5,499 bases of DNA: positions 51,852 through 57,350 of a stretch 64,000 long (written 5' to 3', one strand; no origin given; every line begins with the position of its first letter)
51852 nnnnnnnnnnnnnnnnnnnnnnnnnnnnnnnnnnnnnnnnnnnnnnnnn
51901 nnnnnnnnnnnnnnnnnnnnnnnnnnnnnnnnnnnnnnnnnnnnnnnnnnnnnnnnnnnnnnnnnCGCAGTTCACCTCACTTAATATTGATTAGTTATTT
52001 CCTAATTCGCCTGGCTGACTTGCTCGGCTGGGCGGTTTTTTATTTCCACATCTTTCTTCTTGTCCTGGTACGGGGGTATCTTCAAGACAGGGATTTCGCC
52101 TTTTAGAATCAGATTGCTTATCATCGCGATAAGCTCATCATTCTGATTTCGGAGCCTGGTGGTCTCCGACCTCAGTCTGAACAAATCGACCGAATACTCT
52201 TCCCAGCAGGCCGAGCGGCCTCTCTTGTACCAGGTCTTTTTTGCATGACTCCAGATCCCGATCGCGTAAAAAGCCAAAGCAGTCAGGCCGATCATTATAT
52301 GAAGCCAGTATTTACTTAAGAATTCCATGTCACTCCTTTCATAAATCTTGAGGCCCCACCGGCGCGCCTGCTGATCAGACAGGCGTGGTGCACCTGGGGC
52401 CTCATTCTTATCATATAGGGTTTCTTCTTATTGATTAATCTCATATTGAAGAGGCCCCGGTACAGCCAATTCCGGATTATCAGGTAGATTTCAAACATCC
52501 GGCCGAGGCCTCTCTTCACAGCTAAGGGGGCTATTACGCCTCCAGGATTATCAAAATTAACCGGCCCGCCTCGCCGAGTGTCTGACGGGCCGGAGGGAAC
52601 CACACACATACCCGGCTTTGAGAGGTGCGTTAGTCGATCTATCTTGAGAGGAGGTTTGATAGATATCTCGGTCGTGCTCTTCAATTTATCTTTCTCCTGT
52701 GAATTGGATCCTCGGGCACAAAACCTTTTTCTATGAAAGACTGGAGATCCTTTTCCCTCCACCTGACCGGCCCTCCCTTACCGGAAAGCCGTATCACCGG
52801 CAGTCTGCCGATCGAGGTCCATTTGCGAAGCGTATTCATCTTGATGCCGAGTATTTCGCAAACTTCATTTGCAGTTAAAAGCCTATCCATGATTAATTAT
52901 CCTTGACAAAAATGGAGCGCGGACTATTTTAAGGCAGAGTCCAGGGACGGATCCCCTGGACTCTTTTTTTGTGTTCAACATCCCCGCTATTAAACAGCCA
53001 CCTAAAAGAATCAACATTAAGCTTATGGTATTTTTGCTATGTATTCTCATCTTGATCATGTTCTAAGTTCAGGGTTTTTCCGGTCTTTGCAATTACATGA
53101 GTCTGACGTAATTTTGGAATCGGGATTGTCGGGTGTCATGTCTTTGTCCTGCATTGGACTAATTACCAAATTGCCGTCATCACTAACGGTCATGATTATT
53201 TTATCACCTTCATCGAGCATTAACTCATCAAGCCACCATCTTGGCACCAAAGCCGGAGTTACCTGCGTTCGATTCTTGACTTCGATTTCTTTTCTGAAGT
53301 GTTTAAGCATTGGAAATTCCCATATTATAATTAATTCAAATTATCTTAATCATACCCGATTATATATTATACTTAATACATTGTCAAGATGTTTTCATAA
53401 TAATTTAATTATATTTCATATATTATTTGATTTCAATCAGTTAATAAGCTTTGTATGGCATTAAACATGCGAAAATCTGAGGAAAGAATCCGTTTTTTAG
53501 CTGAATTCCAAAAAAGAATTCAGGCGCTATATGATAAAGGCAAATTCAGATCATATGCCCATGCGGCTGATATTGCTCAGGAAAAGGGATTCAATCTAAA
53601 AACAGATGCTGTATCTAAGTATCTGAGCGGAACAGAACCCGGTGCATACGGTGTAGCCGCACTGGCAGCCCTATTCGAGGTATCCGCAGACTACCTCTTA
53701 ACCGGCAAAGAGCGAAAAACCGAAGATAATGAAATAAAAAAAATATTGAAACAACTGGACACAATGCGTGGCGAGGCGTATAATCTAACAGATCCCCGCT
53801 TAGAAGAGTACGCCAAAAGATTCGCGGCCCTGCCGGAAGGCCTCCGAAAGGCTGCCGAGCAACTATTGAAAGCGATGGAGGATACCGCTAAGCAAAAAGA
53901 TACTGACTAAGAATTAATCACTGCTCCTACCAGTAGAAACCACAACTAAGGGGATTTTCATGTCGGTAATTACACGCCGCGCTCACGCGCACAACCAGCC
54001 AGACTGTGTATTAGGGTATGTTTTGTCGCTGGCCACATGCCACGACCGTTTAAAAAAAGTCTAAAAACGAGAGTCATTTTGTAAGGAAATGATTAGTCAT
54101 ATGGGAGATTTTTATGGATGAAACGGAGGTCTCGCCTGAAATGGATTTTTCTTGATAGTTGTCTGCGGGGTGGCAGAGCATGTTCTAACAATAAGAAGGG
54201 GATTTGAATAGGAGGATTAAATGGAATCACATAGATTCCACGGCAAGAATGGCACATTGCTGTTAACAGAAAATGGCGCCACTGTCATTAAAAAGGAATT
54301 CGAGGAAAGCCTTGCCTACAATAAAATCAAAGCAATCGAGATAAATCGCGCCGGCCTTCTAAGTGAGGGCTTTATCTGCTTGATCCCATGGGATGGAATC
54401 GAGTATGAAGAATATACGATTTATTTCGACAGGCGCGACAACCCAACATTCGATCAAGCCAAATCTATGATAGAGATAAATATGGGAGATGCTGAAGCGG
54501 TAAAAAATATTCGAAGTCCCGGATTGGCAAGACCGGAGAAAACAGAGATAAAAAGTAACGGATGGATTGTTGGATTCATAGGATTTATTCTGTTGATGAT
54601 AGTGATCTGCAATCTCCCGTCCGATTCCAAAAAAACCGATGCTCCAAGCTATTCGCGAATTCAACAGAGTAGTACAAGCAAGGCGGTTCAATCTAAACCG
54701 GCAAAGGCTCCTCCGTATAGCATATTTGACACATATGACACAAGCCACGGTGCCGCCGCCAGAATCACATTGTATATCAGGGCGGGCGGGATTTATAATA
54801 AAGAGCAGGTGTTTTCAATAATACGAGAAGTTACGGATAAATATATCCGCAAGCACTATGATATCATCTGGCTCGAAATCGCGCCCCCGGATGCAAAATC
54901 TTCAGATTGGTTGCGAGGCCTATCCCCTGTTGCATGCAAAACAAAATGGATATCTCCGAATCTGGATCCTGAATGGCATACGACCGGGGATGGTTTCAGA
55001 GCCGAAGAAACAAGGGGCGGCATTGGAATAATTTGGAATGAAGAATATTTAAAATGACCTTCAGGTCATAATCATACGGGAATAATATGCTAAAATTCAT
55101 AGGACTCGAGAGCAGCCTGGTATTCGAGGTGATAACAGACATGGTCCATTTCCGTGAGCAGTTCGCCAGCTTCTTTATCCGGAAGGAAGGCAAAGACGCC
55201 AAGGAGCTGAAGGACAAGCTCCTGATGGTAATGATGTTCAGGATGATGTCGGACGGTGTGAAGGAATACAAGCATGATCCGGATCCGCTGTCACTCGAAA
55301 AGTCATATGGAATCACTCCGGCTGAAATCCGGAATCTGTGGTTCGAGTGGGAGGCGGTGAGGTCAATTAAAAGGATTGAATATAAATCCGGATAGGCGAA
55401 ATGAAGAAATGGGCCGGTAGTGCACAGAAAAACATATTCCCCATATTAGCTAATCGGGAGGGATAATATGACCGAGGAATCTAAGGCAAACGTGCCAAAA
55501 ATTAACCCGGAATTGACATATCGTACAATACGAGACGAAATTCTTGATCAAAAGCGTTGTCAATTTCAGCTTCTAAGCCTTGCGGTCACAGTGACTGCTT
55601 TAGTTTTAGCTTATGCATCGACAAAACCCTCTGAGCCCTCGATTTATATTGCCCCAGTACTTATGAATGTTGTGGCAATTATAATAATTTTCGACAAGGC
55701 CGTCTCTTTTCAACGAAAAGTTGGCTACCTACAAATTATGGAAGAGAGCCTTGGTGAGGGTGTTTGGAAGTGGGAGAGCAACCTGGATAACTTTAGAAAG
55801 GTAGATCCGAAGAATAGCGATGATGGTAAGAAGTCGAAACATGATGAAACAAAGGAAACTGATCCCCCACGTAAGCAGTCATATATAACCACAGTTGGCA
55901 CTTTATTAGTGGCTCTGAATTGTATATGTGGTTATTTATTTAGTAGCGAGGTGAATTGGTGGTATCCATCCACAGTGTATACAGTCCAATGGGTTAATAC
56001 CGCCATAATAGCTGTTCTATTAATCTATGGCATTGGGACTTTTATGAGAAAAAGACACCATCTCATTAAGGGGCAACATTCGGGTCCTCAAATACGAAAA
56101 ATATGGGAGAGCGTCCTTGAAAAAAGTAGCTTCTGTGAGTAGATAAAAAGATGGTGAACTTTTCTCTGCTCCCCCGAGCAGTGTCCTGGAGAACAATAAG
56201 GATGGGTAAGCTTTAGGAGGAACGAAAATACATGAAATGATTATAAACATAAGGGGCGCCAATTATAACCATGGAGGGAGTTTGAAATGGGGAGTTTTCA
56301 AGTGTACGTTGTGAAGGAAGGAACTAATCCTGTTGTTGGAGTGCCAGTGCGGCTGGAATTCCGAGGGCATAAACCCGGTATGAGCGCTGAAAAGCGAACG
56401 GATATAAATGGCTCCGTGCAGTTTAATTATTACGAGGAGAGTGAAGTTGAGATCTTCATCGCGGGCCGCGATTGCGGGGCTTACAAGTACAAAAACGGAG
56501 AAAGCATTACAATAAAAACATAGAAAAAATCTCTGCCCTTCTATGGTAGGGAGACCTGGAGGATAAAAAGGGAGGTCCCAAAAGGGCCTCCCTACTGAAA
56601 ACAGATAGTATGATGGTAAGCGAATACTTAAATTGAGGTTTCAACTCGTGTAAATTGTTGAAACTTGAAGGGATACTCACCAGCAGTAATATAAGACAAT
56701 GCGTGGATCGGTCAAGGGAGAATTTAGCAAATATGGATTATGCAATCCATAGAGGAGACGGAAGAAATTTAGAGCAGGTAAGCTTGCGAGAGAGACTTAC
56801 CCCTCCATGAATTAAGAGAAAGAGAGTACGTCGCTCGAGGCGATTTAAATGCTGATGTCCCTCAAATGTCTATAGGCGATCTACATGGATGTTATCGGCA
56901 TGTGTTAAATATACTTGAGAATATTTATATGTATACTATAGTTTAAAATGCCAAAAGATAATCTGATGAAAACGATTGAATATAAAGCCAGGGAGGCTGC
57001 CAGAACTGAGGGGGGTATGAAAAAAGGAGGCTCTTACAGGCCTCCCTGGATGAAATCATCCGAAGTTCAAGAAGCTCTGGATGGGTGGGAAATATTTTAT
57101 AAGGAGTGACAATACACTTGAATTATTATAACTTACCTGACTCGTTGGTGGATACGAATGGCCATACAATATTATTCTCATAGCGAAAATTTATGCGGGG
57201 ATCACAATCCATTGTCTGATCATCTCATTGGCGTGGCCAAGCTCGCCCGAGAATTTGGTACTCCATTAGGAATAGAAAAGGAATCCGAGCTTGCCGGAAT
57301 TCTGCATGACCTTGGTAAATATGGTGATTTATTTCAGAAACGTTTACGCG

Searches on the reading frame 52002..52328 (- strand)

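Call 3: search_protein_families(library=pfam, proteins=[window:52002-52328:-], max_evalue=1)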
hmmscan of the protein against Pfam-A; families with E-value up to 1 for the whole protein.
window:52002-52328:- (108 aa): 0 families

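Call 5: search_protein_families(library=phrogs, proteins=[window:52002-52328:-], max_evalue=1)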
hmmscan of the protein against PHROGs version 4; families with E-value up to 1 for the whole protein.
window:52002-52328:- (108 aa): 1 family
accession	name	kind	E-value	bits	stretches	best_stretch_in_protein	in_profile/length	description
phrog_3671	-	unknown function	0.16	13.2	1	51-72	54-75/87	-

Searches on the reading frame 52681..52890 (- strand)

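Call 3: search_protein_families(library=pfam, proteins=[window:52681-52890:-], max_evalue=1)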
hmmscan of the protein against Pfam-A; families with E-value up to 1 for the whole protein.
window:52681-52890:- (69 aa): 7 families
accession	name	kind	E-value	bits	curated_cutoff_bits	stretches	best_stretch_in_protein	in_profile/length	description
PF12728.13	HTH_17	-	3.9e-13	49.9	27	1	4-55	1-49/51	Helix-turn-helix domain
PF00376.29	MerR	-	3.4e-05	24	28.2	1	8-37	3-33/38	MerR family regulatory protein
PF13411.12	MerR_1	-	0.00076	20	21.6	1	6-50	2-44/69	MerR HTH family regulatory protein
PF07471.18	Phage_Nu1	-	0.034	14.2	30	1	9-43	7-40/164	Phage DNA packaging protein Nu1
PF01527.26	HTH_Tnp_1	-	0.041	14.5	24.1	1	6-25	25-44/75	Transposase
PF13384.12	HTH_23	-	0.081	13.2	24.6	1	5-24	18-37/50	Homeodomain-like domain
PF12840.13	HTH_20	-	0.13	12.6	27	1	5-22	19-36/51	Helix-turn-helix domain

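Call 5: search_protein_families(library=phrogs, proteins=[window:52681-52890:-], max_evalue=1)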
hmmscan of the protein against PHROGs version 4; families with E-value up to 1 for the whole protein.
window:52681-52890:- (69 aa): 28 families (the best 25 are shown)
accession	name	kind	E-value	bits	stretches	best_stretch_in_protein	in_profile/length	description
phrog_66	-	integration and excision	1.1e-10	42.8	1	1-67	90-154/412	excisionase and transcriptional regulator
phrog_4745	-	DNA, RNA and nucleotide metabolism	6.3e-07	30.2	1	1-55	28-86/107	DNA binding protein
phrog_668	-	DNA, RNA and nucleotide metabolism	1.7e-06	28.9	1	2-55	61-112/181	HTH DNA binding protein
phrog_1553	-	integration and excision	1.2e-05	25.8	1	1-52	1-58/65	excisionase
phrog_575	-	integration and excision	4.5e-05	24.5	1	4-40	13-50/71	Cox-like excisionase and repressor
phrog_6620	-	integration and excision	6.2e-05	23.6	1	5-55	2-51/201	transposase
phrog_597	-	DNA, RNA and nucleotide metabolism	9.1e-05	23.5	1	1-54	109-162/200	DNA binding protein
phrog_2907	-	integration and excision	0.00018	22.9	1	1-37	3-39/117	excisionase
phrog_57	-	head and packaging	0.00018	22.4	1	1-48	9-54/199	terminase small subunit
phrog_2474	-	transcription regulation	0.00029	21.7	1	1-39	45-83/118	MerR-like transcriptional regulator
phrog_6401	-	DNA, RNA and nucleotide metabolism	0.00034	21.4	1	4-41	9-46/64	DNA binding protein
phrog_1969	-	unknown function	0.0014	20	1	2-52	59-109/116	-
phrog_10045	-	DNA, RNA and nucleotide metabolism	0.0023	18.7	1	3-31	19-47/74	HTH DNA binding protein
phrog_19880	-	transcription regulation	0.006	17.8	1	4-39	72-107/136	transcriptional regulator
phrog_1729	-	unknown function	0.0063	17.6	1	6-52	94-137/142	-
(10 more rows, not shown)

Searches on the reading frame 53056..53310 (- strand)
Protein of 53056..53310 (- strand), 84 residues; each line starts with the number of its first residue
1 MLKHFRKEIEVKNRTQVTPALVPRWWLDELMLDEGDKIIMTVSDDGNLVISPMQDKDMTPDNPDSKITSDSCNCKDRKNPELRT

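Call 3: search_protein_families(library=pfam, proteins=[window:53056-53310:-], max_evalue=1)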
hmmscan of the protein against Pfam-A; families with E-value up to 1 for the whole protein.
window:53056-53310:- (84 aa): 2 families
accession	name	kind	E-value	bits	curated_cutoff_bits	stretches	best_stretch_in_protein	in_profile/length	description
PF04014.23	MazE_antitoxin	-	6e-06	26.6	24.7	1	23-55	13-45/48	Antidote-toxin recognition MazE, bacterial antitoxin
PF15937.10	PrlF_antitoxin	-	0.14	12.8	32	1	11-57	4-47/99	prlF antitoxin for toxin YhaV_toxin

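Call 5: search_protein_families(library=phrogs, proteins=[window:53056-53310:-], max_evalue=1)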
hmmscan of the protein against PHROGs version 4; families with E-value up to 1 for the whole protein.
window:53056-53310:- (84 aa): 0 families

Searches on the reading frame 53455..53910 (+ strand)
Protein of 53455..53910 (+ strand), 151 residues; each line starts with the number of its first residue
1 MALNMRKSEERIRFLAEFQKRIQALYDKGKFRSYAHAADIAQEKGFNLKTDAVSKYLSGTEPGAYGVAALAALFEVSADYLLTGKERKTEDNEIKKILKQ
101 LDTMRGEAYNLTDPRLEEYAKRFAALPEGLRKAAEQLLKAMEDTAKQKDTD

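Call 3: search_protein_families(library=pfam, proteins=[window:53455-53910:+], max_evalue=1)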
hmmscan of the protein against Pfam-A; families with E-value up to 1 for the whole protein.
window:53455-53910:+ (151 aa): 0 families

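Call 4: search_protein_families(library=padloc, proteins=[window:53455-53910:+], max_evalue=1)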
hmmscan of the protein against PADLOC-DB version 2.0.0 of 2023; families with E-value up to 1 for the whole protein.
window:53455-53910:+ (151 aa): 0 families

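Call 5: search_protein_families(library=phrogs, proteins=[window:53455-53910:+], max_evalue=1)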
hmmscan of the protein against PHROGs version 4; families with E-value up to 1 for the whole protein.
window:53455-53910:+ (151 aa): 7 families
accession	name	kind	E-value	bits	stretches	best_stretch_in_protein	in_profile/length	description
phrog_8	-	transcription regulation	1.7e-07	32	1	43-121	168-254/346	transcriptional regulator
phrog_3037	-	transcription regulation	5.9e-06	27.2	1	38-95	32-88/189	transcriptional repressor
phrog_4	-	transcription regulation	1.3e-05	25.3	1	10-101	132-205/400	transcriptional repressor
phrog_3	-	transcription regulation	0.032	15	1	39-103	106-171/430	transcriptional repressor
phrog_9710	-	unknown function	0.064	14.4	1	18-94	14-88/95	-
phrog_15440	-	unknown function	0.17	13.3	1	19-71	10-61/72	-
phrog_2539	-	unknown function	0.25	12.1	1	121-149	152-180/229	-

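Call 63: find_related_loci(query=window:53455-53910:+, collection=viral_contigs, flank=10000)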
Query window:53455-53910:+ (151 aa) in viral_contigs; peptide patterns used: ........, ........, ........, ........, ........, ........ (x = any residue, [..] = any of these).
17 stretches matched a pattern, but none encodes a relative of the query by tblastn (E <= 1e-3).

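Call 107: search_dna_similar(query=window:53455-53910:+, collection=phages, mode=protein, max_evalue=0.001, max_rows=10)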
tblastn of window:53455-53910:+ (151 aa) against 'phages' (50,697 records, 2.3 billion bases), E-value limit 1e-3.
No match.

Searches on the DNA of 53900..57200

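Call 90: search_rna_families(source=window, start=53900, end=57200, threshold=evalue, max_evalue=10)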
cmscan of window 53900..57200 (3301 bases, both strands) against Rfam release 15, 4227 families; matches with E-value up to 10: 2.
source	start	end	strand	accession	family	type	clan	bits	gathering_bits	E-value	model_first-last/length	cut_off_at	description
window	56563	56611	-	RF01489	sbrA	Gene; sRNA;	-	17.3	45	4.4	1-71/71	no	Listeria sRNA sbrA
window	54950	55087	-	RF01946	KCNQ1OT1_1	Gene; lncRNA;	-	10.6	70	0.73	300-464/464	no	KCNQ1 overlapping transcript 1 conserved region 1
